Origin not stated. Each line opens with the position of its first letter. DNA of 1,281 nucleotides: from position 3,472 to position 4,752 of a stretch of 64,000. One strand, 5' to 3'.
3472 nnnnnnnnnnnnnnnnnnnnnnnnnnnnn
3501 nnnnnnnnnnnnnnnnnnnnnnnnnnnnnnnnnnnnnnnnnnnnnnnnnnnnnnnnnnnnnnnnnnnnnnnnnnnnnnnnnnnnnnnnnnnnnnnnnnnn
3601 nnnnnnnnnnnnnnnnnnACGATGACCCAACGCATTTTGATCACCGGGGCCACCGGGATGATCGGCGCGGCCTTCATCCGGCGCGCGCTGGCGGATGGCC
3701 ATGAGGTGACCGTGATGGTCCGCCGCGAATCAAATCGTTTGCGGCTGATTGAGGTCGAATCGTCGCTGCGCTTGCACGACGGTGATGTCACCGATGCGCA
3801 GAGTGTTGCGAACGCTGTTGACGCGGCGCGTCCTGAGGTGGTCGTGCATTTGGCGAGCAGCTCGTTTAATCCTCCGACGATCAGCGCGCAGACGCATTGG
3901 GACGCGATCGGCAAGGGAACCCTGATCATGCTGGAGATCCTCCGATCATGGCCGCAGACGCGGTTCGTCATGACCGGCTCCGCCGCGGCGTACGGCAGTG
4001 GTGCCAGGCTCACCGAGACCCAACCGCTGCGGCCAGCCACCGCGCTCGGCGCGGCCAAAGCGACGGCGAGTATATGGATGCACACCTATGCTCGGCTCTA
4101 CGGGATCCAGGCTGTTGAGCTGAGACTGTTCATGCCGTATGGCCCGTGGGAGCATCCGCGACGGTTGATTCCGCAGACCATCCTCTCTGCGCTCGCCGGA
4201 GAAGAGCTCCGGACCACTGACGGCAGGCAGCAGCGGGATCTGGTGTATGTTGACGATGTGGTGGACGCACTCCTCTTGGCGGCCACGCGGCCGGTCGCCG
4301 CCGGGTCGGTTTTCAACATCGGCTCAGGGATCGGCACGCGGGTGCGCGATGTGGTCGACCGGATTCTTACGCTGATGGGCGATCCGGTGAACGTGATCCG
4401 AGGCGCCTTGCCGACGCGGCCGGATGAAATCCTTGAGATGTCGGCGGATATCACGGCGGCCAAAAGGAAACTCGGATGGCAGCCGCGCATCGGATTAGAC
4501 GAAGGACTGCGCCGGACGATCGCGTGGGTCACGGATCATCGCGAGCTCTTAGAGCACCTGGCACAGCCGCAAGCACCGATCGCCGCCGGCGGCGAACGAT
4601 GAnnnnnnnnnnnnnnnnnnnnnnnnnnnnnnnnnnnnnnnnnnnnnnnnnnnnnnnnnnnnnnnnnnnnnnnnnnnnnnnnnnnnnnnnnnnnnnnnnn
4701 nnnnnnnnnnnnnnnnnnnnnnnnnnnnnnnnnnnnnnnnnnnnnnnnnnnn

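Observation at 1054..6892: Heptose/deoxysugar tailoring block with a TylCIII-type C-methyltransferase followed by a radical SAM enzyme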

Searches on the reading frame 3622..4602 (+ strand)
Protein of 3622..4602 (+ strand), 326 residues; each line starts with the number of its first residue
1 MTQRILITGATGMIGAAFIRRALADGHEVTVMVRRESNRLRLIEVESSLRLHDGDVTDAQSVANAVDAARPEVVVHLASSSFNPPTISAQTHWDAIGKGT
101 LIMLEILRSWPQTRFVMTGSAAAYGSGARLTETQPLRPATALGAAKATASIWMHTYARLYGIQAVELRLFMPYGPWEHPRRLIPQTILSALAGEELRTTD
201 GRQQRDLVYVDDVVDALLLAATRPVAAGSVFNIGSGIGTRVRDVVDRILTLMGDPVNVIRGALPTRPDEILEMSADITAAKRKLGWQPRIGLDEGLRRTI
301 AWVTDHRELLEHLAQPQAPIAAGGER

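Call 3: search_protein_families(library=pfam, proteins=[window:3622-4602:+], max_evalue=0.01)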
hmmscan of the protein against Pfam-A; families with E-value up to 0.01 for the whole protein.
window:3622-4602:+ (326 aa): 11 families
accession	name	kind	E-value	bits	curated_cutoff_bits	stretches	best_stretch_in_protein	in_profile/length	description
PF01370.27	Epimerase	-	3e-51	174.6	20.9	1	5-234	1-240/240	NAD dependent epimerase/dehydratase family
PF16363.11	GDP_Man_Dehyd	-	3.6e-47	161.9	27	1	6-299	1-332/332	GDP-mannose 4,6 dehydratase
PF13460.12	NAD_binding_10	-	1.8e-12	47.9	27.2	1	9-126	1-104/184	NAD(P)H-binding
PF01073.25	3Beta_HSD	-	1.1e-10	41.5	22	1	6-222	1-230/280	3-beta hydroxysteroid dehydrogenase/isomerase family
PF05368.20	NmrA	-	1.6e-08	35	27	1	1-69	1-70/298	NmrA-like family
PF04321.23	RmlD_sub_bind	-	1.6e-08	34.4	27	1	4-78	2-59/287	RmlD substrate binding domain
PF02719.21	Polysacc_synt_2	-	4.8e-08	33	20.2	1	5-79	1-86/293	Polysaccharide biosynthesis protein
PF00106.31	adh_short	-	9e-06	25.7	26.6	1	4-70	2-72/195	short chain dehydrogenase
PF08659.16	KR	-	0.0016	18.8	22.6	1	5-80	3-91/180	KR domain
PF03807.23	F420_oxidored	-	0.002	19.1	21.6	1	10-64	6-61/94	NADP oxidoreductase coenzyme F420-dependent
PF07993.18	NAD_binding_4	-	0.0035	17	20.1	1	7-41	1-38/258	Male sterility protein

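Call 4: search_protein_families(library=ncbifam, proteins=[window:3622-4602:+], max_evalue=0.01)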
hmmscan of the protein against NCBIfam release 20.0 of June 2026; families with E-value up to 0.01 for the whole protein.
window:3622-4602:+ (326 aa): 75 families (the best 25 are shown)
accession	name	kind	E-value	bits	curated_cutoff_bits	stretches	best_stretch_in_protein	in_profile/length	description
TIGR01181.1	dTDP_gluc_dehyt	equivalog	1.1e-47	162.7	365.1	1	4-310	1-318/321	dTDP-glucose 4,6-dehydratase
TIGR01179.1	galE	equivalog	1.8e-32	112.5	262.3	1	4-307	1-329/332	UDP-glucose 4-epimerase GalE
TIGR04180.1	EDH_00030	hypoth_equivalog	1.7e-31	109.4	475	1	5-289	1-295/297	NAD-dependent 4,6-dehydratase LegB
NF007582.0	PRK10217.1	equivalog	7e-30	104.3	698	1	3-304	2-332/355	dTDP-glucose 4,6-dehydratase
NF007490.0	PRK10084.1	subfamily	3.3e-28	98.7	649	2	130-313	155-344/361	dTDP-glucose 4,6-dehydratase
TIGR02197.1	heptose_epim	equivalog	1.2e-18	67.3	274.6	1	5-304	1-314/316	ADP-glyceromanno-heptose 6-epimerase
TIGR01472.1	gmd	equivalog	3.2e-18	66.1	415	1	5-253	3-269/342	GDP-mannose 4,6-dehydratase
NF042422.1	oxyalk_red_OleD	equivalog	1.1e-17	64.4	580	1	4-255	2-253/329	2-alkyl-3-oxoalkanoate reductase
NF007956.0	PRK10675.1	subfamily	3.1e-17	62.7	394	2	190-306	216-332/338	UDP-glucose 4-epimerase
NF011728.1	PRK15181.1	equivalog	4e-16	58.9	760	1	54-308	76-342/348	Vi polysaccharide biosynthesis UDP-N-acetylglucosaminuronic acid C-4 epimerase TviC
TIGR02622.1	CDP_4_6_dhtase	equivalog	1.2e-15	57.5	278.45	1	3-305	5-332/352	CDP-glucose 4,6-dehydratase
TIGR03466.1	HpnA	hypoth_equivalog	2.8e-15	56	367.65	1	4-223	2-219/327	hopanoid-associated sugar epimerase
NF042423.1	oxyalk_red_Shew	equivalog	2.4e-14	53.2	580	1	3-224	9-224/331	2-alkyl-3-oxoalkanoate reductase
NF052578.1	StrlDmthSdmBMthl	equivalog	5e-14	52.8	600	1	5-227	3-222/328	sterol demethylase protein SdmB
NF047922.1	GDPFucSynFcl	equivalog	5.7e-13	49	500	1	201-308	203-306/308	GDP-L-fucose synthase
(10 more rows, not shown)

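Call 30: search_solved_structures(query=window:3622-4602:+, max_evalue=0.00001)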
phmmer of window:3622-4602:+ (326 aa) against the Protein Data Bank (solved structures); distinct sequences matched with E-value up to 0.00001: 111 (the best 60 are shown).
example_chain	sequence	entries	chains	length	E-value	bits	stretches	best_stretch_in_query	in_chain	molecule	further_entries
7ys8_A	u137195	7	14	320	1.1e-33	120.4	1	4-304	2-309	UDP-glucose 4-epimerase | UDP-glucose 4-epimerase along with EC 5.1.3.2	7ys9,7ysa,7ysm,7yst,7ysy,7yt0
4zrm_A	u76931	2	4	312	2.3e-32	116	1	4-302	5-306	UDP-glucose 4-epimerase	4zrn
2hun_A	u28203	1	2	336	8.7e-32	114.2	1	3-304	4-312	336aa long hypothetical dTDP-glucose 4,6-dehydratase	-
1r6d_A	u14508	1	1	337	4e-31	112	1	4-320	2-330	TDP-glucose-4,6-dehydratase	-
1r66_A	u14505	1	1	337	4.3e-31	111.9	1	4-320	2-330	TDP-glucose-4,6-dehydratase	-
3vps_A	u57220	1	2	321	1.1e-28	104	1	3-304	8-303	NAD-dependent epimerase/dehydratase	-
6bi4_A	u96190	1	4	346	7.1e-28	101.3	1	4-308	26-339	dTDP-glucose 4,6-dehydratase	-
6wjb_A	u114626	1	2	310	3.4e-27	99.1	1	3-298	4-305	NAD-dependent epimerase/dehydratase family protein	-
6wj9_A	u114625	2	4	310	6.2e-27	98.2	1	3-298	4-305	NAD-dependent epimerase/dehydratase family protein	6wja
1bxk_A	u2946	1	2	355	5.8e-26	95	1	3-304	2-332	PROTEIN (DTDP-GLUCOSE 4,6-DEHYDRATASE)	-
1g1a_A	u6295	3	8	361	2.3e-25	93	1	130-307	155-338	DTDP-D-GLUCOSE 4,6-DEHYDRATASE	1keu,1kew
5u4q_A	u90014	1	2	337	1.7e-24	90.2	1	3-308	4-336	dTDP-glucose 4,6-dehydratase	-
1rpn_A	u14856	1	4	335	3.7e-24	89.1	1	1-300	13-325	GDP-mannose 4,6-dehydratase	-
2pk3_A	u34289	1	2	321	4e-24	89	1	3-297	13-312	GDP-6-deoxy-D-lyxo-4-hexulose reductase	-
6pmh_A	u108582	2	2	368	8.2e-24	88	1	5-312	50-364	UDP-glucose 4-epimerase related protein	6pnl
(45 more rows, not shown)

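Call 58: find_homologous_proteins(query=window:3622-4602:+, max_evalue=1e-20)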
Query window:3622-4602:+ (326 aa): 360 proteins with E <= 1e-20 among 8000 candidates; the best 120 are listed.
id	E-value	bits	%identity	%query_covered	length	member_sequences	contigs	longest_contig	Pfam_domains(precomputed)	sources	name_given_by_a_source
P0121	1.2e-208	710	100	100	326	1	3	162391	PF04321.24,PF16363.12,PF02719.22,PF05368.20,PF01073.26,PF13460.13,PF00106.32,PF01370.28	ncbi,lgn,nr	ncbi:MAG: GDP-mannose 4,6-dehydratase [Candidatus Omnitrophica bacterium]|nr:GDP-mannose 4,6-dehydra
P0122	2.9e-129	449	66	100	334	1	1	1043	PF04321.24,PF16363.12,PF02719.22,PF05368.20,PF01073.26,PF13460.13,PF00106.32,PF01370.28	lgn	-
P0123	6.9e-117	409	61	98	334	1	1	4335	PF08659.17,PF16363.12,PF02719.22,PF05368.20,PF01073.26,PF13460.13,PF00106.32,PF01370.28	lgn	-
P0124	2.3e-116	407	62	96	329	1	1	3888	PF04321.24,PF16363.12,PF02719.22,PF05368.20,PF01073.26,PF13460.13,PF00106.32,PF01370.28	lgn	-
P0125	2.2e-113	397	58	97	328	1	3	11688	PF08659.17,PF04321.24,PF16363.12,PF02719.22,PF05368.20,PF01073.26,PF13460.13,PF00106.32,PF01370.28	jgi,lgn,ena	-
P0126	3.0e-113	397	58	96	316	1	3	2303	PF04321.24,PF16363.12,PF02719.22,PF05368.20,PF01073.26,PF13460.13,PF00106.32,PF01370.28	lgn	-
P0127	1.2e-112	395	61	94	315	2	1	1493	PF08659.17,PF16363.12,PF02719.22,PF05368.20,PF01073.26,PF07993.19,PF13460.13,PF00106.32,PF01370.28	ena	-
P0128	5.8e-112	392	59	96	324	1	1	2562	PF08659.17,PF04321.24,PF16363.12,PF02719.22,PF05368.20,PF01073.26,PF07993.19,PF13460.13,PF01370.28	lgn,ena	-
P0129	1.9e-111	391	60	94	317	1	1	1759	PF08659.17,PF04321.24,PF16363.12,PF02719.22,PF05368.20,PF01073.26,PF07993.19,PF13460.13,PF00106.32,PF01370.28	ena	-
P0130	1.5e-110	388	58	95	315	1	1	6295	PF04321.24,PF16363.12,PF02719.22,PF05368.20,PF01073.26,PF13460.13,PF00106.32,PF01370.28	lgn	-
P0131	1.8e-110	387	59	94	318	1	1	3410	PF08659.17,PF04321.24,PF16363.12,PF02719.22,PF01073.26,PF13460.13,PF00106.32,PF01370.28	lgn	-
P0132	2.9e-110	387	57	94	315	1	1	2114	PF04321.24,PF16363.12,PF02719.22,PF05368.20,PF01073.26,PF13460.13,PF00106.32,PF01370.28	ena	-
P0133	5.2e-110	386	60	96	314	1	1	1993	PF08659.17,PF04321.24,PF16363.12,PF02719.22,PF05368.20,PF01073.26,PF13460.13,PF00106.32,PF01370.28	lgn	-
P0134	1.3e-109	385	57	98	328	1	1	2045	PF08659.17,PF04321.24,PF16363.12,PF02719.22,PF05368.20,PF01073.26,PF07993.19,PF13460.13,PF00106.32,PF01370.28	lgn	-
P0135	2.2e-109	384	59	95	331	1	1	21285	PF08659.17,PF04321.24,PF16363.12,PF02719.22,PF05368.20,PF01073.26,PF13460.13,PF00106.32,PF01370.28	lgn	-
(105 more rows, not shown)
